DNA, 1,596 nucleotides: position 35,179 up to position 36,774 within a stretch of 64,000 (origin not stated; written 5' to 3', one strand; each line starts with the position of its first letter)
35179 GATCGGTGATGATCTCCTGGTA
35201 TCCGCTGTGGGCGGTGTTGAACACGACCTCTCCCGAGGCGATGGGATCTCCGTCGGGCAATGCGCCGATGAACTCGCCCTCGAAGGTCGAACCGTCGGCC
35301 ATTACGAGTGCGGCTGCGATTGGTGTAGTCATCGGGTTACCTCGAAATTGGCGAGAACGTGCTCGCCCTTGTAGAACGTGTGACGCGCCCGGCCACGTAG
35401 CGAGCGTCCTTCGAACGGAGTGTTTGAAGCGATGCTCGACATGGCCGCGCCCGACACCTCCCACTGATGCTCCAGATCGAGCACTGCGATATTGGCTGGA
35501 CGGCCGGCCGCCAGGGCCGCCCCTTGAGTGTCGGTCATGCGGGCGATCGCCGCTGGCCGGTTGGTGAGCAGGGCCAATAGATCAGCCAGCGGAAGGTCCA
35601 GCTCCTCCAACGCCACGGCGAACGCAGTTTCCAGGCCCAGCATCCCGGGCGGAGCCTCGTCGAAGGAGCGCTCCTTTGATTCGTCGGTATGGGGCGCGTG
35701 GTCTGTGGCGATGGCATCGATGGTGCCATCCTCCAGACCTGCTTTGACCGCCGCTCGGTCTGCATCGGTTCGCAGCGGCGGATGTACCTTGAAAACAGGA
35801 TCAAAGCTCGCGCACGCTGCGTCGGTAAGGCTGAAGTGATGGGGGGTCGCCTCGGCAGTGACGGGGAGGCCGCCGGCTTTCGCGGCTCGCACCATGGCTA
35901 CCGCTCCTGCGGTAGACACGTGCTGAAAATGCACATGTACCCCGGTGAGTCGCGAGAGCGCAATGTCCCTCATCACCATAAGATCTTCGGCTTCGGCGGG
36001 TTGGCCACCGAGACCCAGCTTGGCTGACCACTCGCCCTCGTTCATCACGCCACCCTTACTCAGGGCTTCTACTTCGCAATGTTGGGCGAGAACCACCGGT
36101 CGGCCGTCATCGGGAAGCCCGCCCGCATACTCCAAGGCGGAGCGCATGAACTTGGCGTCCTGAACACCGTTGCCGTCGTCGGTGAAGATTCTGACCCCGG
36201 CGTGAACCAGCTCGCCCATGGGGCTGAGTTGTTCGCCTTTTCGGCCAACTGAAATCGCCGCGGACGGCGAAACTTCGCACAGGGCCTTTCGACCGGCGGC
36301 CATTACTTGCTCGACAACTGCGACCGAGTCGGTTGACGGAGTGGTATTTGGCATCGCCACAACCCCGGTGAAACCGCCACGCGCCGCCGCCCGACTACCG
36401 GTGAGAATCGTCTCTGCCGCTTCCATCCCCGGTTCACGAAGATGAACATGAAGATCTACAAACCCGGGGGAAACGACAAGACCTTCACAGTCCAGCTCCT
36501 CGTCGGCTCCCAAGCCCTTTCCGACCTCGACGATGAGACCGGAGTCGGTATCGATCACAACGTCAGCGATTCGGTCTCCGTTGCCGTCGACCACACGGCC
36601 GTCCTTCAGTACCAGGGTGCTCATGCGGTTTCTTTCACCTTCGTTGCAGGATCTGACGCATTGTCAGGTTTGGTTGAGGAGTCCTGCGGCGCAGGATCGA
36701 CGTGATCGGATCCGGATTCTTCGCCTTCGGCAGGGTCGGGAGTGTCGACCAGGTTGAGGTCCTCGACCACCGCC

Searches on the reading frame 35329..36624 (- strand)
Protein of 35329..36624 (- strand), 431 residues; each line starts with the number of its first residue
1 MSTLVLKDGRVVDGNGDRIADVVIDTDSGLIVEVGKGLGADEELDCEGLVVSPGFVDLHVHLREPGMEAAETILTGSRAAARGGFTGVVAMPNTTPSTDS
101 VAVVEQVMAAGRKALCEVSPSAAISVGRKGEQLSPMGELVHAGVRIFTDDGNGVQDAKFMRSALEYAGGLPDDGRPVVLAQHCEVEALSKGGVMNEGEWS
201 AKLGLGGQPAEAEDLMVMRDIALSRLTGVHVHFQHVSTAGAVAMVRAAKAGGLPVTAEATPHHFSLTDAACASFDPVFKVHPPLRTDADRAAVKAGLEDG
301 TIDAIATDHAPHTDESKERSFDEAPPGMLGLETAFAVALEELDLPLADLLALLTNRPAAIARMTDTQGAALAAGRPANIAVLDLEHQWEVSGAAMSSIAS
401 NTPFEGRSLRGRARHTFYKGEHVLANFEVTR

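Call 67: search_protein_families(library=pfam, proteins=[window:35329-36624:-], max_evalue=0.00001)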
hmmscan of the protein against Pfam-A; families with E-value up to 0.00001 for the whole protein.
window:35329-36624:- (431 aa): 3 families
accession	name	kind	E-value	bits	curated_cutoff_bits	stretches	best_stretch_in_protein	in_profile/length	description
PF01979.26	Amidohydro_1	-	8.6e-21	75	25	1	50-421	1-343/345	Amidohydrolase family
PF07969.17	Amidohydro_3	-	3.2e-12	47.1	29.7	1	42-104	1-63/472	Amidohydrolase family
PF12890.13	DHOase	-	9.5e-09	35.9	21.2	1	50-238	3-139/142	Dihydro-orotase-like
